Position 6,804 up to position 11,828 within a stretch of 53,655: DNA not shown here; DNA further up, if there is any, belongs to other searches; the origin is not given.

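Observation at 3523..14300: Eight-gene sigma54-type operon built around a 1,574-aa membrane-anchored coiled-coil giant: candidate undescribed envelope-associated system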

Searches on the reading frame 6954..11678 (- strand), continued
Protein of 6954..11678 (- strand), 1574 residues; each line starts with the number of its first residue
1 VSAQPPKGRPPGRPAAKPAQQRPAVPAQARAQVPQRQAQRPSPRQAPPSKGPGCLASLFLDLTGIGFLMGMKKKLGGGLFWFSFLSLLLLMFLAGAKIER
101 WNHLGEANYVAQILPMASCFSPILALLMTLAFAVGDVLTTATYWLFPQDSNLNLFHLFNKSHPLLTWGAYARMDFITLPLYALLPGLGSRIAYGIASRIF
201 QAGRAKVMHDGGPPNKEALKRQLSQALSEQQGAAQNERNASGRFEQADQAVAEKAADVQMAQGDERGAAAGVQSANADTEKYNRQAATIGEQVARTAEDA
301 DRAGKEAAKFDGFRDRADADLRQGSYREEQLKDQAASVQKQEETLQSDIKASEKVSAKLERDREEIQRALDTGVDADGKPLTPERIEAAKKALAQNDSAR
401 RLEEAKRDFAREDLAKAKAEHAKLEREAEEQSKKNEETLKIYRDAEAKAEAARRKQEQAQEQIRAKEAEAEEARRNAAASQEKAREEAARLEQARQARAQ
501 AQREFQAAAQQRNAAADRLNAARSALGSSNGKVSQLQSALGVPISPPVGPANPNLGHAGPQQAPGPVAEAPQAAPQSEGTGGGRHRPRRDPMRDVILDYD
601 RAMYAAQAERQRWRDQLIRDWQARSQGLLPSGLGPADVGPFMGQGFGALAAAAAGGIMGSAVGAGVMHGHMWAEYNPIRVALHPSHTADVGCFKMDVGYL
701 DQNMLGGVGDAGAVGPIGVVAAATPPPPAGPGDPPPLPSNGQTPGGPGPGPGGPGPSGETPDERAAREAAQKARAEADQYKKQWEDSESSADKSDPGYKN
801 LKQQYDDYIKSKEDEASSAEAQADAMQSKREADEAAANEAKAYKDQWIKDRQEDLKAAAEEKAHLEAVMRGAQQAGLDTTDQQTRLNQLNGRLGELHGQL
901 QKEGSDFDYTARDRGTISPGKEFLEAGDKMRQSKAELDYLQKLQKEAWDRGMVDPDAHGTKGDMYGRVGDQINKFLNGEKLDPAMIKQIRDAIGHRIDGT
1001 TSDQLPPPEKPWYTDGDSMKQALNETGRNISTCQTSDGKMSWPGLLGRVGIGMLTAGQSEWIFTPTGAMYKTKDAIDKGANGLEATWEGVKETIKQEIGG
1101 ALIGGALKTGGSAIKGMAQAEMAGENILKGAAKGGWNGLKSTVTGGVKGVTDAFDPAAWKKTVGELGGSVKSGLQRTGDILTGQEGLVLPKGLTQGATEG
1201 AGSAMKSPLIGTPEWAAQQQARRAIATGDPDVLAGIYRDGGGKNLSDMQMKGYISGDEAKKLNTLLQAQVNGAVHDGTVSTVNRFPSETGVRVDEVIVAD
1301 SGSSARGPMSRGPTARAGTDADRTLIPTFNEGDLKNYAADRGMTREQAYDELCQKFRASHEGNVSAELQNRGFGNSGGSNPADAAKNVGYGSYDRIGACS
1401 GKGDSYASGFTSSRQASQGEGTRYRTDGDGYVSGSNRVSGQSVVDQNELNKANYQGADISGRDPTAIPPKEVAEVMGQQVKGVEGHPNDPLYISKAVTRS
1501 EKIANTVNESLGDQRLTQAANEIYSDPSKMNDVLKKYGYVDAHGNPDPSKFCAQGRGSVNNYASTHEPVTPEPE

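Call 30: find_related_loci(query=A5, collection=genome_contigs, flank=10000)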
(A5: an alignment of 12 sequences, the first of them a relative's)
Query A5 (1574 aa) in genome_contigs; peptide patterns used: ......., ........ (x = any residue, [..] = any of these).
65 stretches matched a pattern; 8 encode a relative of the query (tblastn E <= 1e-3); 6 distinct loci.
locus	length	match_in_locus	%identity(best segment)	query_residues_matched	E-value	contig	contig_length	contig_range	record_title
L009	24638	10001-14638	62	1-1572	0e+0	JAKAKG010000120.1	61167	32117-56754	MAG: Acidobacteria bacterium isolate WY4.bin4 NODE_532_length_61167_cov_5.653866, whole genome shotgun sequence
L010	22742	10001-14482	49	53-1573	0e+0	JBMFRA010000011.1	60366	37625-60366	MAG: Acidobacteriota bacterium isolate KM4344-29 NODE_294_length_60366_cov_9.374194, whole genome shotgun sequence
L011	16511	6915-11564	52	1-1564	0e+0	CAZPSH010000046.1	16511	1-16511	MAG TPA_asm: uncultured Thermoanaerobaculia bacterium isolate binchicken_co220_43 genome assembly, contig: NODE_2186_len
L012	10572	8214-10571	55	1-809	0e+0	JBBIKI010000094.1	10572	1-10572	MAG: Acidobacteriota bacterium isolate STS170223_bin_182 NODE_6992_length_10572_cov_10.801369, whole genome shotgun sequ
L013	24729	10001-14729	63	1-1573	0e+0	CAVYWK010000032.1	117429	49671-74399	MAG: uncultured Acidobacteriota bacterium isolate MFD01299.bin.2.92 genome assembly, contig: contig_80324, whole genome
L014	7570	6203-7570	50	10-471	8e-102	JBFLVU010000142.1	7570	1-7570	MAG: Acidobacteriota bacterium isolate MAG014 MAG014_142, whole genome shotgun sequence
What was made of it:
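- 9504..9926 (-): g4 aa 585-725: basic helix, Gly/Ala-rich transmembrane segment (aa 646-667), then the His/Cys motif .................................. The motif was used successfully as the search pattern GHMWAEY (call 30).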

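Call 32: search_protein_families(library=pfam, alignment_id=A5, max_evalue=1)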
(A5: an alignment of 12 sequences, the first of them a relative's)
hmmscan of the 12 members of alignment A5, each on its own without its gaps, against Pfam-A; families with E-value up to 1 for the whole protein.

A. member 1, P0001 (1574 aa): 0 families

B. families by the number of members that match (of 12 scanned): 2 families
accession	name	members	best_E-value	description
PF07786.18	HGSNAT_cat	1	0.19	Heparan-alpha-glucosaminide N-acetyltransferase, catalytic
PF05531.17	NPV_P10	1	0.3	Nucleopolyhedrovirus P10 protein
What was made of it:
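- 6954..11678 (-): g4: 1,574-aa giant membrane protein. No Pfam family in any of the 12 members (call 32).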
